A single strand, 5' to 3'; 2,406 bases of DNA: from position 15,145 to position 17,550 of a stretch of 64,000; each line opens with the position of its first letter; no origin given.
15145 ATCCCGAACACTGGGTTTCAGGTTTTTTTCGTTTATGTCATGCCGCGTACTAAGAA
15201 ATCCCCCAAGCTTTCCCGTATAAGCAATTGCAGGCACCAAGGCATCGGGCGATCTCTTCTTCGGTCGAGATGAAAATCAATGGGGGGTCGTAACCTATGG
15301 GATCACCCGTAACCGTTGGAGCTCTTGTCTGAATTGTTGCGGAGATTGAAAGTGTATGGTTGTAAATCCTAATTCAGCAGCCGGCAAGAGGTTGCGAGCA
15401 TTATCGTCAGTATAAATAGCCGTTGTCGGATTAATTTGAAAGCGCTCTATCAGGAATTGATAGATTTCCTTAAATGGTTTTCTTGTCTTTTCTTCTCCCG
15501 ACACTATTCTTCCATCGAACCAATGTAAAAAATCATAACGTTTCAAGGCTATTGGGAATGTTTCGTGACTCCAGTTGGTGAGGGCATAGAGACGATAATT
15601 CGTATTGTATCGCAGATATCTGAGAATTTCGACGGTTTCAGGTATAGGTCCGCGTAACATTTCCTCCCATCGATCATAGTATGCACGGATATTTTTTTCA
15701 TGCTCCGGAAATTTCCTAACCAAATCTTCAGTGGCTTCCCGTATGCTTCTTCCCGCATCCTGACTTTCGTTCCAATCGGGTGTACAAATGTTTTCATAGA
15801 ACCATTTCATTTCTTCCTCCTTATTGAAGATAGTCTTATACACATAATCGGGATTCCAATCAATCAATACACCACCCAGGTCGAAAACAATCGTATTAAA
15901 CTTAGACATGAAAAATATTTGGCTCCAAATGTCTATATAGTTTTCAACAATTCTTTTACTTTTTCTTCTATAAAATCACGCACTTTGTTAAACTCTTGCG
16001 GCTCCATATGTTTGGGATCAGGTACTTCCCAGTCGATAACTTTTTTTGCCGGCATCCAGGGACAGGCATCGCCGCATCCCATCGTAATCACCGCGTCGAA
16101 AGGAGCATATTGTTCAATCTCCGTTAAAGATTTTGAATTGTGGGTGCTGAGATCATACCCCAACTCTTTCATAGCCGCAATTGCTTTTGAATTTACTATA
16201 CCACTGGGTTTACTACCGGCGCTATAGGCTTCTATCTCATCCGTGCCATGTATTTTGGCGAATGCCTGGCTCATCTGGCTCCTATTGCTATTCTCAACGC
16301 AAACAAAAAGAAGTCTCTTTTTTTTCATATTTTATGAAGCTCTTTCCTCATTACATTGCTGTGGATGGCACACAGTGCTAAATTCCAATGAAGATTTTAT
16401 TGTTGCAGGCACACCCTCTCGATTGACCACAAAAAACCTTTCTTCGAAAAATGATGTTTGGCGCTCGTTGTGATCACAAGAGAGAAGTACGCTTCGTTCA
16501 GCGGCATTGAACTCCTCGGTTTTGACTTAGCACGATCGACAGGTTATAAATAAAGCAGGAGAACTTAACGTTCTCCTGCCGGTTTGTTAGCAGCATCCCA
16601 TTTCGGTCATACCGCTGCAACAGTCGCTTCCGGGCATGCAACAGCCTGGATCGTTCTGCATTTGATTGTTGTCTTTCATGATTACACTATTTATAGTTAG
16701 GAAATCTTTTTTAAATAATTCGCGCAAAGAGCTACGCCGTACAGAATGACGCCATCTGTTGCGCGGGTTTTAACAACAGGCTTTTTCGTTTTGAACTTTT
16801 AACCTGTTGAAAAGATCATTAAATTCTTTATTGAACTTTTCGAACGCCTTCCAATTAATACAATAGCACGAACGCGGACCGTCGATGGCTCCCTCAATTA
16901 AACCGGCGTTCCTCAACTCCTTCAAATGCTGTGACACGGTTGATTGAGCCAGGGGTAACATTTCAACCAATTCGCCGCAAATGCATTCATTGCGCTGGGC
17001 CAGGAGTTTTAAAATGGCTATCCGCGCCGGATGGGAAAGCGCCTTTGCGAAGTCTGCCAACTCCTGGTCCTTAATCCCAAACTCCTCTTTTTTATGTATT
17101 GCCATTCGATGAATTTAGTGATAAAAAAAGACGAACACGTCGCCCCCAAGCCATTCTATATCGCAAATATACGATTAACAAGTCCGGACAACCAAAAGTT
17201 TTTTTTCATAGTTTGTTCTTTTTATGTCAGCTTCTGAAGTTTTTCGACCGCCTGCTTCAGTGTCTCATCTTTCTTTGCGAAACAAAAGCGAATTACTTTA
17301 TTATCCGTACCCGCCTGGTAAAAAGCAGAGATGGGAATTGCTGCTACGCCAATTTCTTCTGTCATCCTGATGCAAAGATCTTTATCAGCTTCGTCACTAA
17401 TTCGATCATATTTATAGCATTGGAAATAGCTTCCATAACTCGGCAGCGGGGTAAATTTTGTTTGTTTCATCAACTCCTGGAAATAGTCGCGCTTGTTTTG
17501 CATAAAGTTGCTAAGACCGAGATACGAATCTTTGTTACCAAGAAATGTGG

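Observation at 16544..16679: Untracked 30-codon Cys/Met-rich micro-ORF with its own terminator between ArsR and ArsC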

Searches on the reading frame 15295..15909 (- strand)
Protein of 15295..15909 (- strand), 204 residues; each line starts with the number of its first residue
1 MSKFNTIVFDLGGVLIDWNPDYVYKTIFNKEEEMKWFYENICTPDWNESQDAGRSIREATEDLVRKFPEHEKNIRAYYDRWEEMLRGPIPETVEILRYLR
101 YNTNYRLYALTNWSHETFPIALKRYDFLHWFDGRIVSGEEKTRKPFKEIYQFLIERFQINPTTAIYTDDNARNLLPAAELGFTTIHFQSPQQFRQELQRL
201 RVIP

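Call 3: search_protein_families(library=ncbifam, proteins=[window:15295-15909:-], max_evalue=10)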
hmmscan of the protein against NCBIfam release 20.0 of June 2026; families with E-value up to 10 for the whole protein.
window:15295-15909:- (204 aa): 20 families
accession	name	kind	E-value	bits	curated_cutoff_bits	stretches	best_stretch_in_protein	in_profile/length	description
TIGR02247.1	HAD-1A3-hyp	subfamily_domain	7.9e-16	58.4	125.4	1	5-200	3-208/211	epoxide hydrolase N-terminal domain-like phosphatase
TIGR02253.1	CTE7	subfamily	3e-12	46.8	169.75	1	55-192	65-199/221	TIGR02253 family HAD-type hydrolase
TIGR01428.1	HAD_type_II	equivalog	9.1e-12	45.4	125.4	1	5-186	2-189/197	haloacid dehalogenase type II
TIGR01509.1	HAD-SF-IA-v3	subfamily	1e-11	45.2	29.4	2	76-186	54-153/154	HAD-IA family hydrolase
TIGR02254.1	YjjG_YfnB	equivalog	6e-09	35.7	159.9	1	75-193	85-202/223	YjjG family noncanonical pyrimidine nucleotidase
NF006991.0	PRK09456.1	equivalog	4.4e-08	33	295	1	80-189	77-186/199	glucose-1-phosphatase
TIGR01993.1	Pyr-5-nucltdase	equivalog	1.4e-07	31.5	142.9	1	88-185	85-181/183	pyrimidine 5'-nucleotidase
TIGR02252.1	DREG-2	subfamily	2.3e-07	30.8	155.2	1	89-182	107-199/203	HAD hydrolase, REG-2-like, family IA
NF009695.0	PRK13222.1-2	equivalog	3.8e-07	29.8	225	1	2-184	4-190/226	phosphoglycolate phosphatase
TIGR01549.1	HAD-SF-IA-v1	subfamily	4.4e-06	27.2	23.3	1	74-179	44-147/149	HAD-IA family hydrolase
NF009804.0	PRK13288.1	equivalog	7.7e-06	25.5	218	1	3-184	2-178/215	pyrophosphatase PpaX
NF006976.0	PRK09449.1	equivalog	0.0006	19.4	183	1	85-192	93-200/225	pyrimidine 5'-nucleotidase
TIGR01449.2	PGP_bact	equivalog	0.0017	17.9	180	1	8-182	2-179/213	phosphoglycolate phosphatase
TIGR01662.1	HAD-SF-IIIA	subfamily_domain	0.0028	17.7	44.6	1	131-188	78-139/141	HAD-IIIA family hydrolase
TIGR01493.1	HAD-SF-IA-v2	subfamily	0.0075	16.5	39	1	109-163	91-144/161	HAD-IA family hydrolase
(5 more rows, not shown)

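Call 4: search_protein_families(library=pfam, proteins=[window:15295-15909:-], max_evalue=10)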
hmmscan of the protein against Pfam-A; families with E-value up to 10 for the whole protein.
window:15295-15909:- (204 aa): 2 families
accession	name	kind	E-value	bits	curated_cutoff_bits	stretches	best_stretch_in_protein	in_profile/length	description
PF00702.32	Hydrolase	-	7e-15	56.4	26.4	1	5-181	2-191/191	haloacid dehalogenase-like hydrolase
PF13419.12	HAD_2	-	3.8e-13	50.4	23.8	1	7-185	1-176/178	Haloacid dehalogenase-like hydrolase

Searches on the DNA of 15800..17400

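Call 6: search_rna_families(source=window, start=15800, end=17400, threshold=evalue, max_evalue=5)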
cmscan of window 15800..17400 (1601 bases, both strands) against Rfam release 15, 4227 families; matches with E-value up to 5: 1.
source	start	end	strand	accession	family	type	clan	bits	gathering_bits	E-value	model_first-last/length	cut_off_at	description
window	16626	16772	+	RF02792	sRNA162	Gene; antisense;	-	17.2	78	4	1-190/190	no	Archaeal Small RNA 162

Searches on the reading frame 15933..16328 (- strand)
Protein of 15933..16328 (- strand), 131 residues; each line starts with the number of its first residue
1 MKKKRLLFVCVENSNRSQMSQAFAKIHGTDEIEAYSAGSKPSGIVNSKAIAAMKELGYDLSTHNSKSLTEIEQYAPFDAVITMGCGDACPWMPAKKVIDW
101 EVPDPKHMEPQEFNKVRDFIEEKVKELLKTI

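Call 3: search_protein_families(library=ncbifam, proteins=[window:15933-16328:-], max_evalue=10)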
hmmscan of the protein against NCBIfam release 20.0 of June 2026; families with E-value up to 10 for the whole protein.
window:15933-16328:- (131 aa): 4 families
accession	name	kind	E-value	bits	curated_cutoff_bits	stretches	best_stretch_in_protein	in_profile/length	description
NF010053.0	PRK13530.1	subfamily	1.2e-23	83.9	215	1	1-129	1-130/133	arsenate reductase (thioredoxin)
TIGR02689.1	ars_reduc_gluta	equivalog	2.7e-23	82.5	157.6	1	4-127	1-125/126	arsenate reductase, glutathione/glutaredoxin type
TIGR02691.1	arsC_pI258_fam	equivalog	6e-22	78.3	174.3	1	7-127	2-129/129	arsenate reductase (thioredoxin)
NF004367.0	PRK05738.3-3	equivalog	0.041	14.4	154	1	3-49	24-70/106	50S ribosomal protein L23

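Call 4: search_protein_families(library=pfam, proteins=[window:15933-16328:-], max_evalue=10)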
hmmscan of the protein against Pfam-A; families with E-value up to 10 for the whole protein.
window:15933-16328:- (131 aa): 4 families
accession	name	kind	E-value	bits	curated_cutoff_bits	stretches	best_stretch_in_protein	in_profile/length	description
PF01451.26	LMWPc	-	1.2e-20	74.7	23.2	1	7-128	2-144/144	Low molecular weight phosphotyrosine protein phosphatase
PF19921.4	bpX5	-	0.11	12.6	27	1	37-94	9-64/135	MoxR-vWA-beta-propeller ternary system domain bpX5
PF12426.13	DUF3674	-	0.14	12.7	22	1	49-66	9-26/41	RNA dependent RNA polymerase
PF03205.20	MobB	-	0.15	12.4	26.6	1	25-84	43-98/133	Molybdopterin guanine dinucleotide synthesis protein B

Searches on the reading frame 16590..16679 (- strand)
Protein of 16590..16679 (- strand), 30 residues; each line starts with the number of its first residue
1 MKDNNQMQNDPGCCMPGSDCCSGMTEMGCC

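Call 3: search_protein_families(library=ncbifam, proteins=[window:16590-16679:-], max_evalue=10)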
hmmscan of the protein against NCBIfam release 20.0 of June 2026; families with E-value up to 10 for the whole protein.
seq(30 aa): 0 families

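Call 4: search_protein_families(library=pfam, proteins=[window:16590-16679:-], max_evalue=10)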
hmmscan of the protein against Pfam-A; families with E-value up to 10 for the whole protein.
seq(30 aa): 0 families

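Call 44: search_solved_structures(query=A4, max_evalue=10)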
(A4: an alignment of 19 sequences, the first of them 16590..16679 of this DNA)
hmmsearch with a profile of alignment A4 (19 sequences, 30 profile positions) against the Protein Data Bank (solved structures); distinct sequences matched with E-value up to 10: 5.
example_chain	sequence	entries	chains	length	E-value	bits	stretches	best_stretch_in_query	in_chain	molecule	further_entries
5ujg_A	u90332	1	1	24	0.011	19.3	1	10-30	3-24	Granulin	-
9mxe_A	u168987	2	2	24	0.047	17.2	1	14-30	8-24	Granulin peptide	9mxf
9mxg_A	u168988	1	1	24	0.16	15.5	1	14-30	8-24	Granulin peptide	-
6e1l_A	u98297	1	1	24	0.27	14.8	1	14-30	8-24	Granulin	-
7jia_A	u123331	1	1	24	8.4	10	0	14-30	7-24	Granulin-A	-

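Call 51: search_protein_representatives(alignment_id=A4)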
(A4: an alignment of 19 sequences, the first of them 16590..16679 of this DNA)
Query: 19 sequences, 30 profile positions. Proteins with E-value up to 0.001 (for the whole library): 34; up to 1e-10: 0; up to 1e-30: 0. The best 34 are listed.
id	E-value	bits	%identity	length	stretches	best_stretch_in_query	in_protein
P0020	1.0e-09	54.6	-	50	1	1-30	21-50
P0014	1.5e-08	50.8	-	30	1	1-30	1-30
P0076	2.6e-08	50.0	-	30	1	1-30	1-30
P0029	7.7e-08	48.5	-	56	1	1-30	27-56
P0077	8.5e-08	48.4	-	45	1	1-30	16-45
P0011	1.2e-07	47.9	-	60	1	1-30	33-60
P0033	1.3e-07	47.8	-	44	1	1-30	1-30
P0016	2.3e-07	47.1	-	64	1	1-30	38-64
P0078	3.3e-07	46.5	-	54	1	1-30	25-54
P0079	3.4e-07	46.5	-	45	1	1-30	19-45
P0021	6.2e-07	45.7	-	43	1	1-30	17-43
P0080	7.9e-07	45.3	-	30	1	1-30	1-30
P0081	8.2e-07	45.3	-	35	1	1-30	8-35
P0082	1.0e-06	45.0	-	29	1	1-30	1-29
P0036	1.3e-06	44.7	-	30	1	1-30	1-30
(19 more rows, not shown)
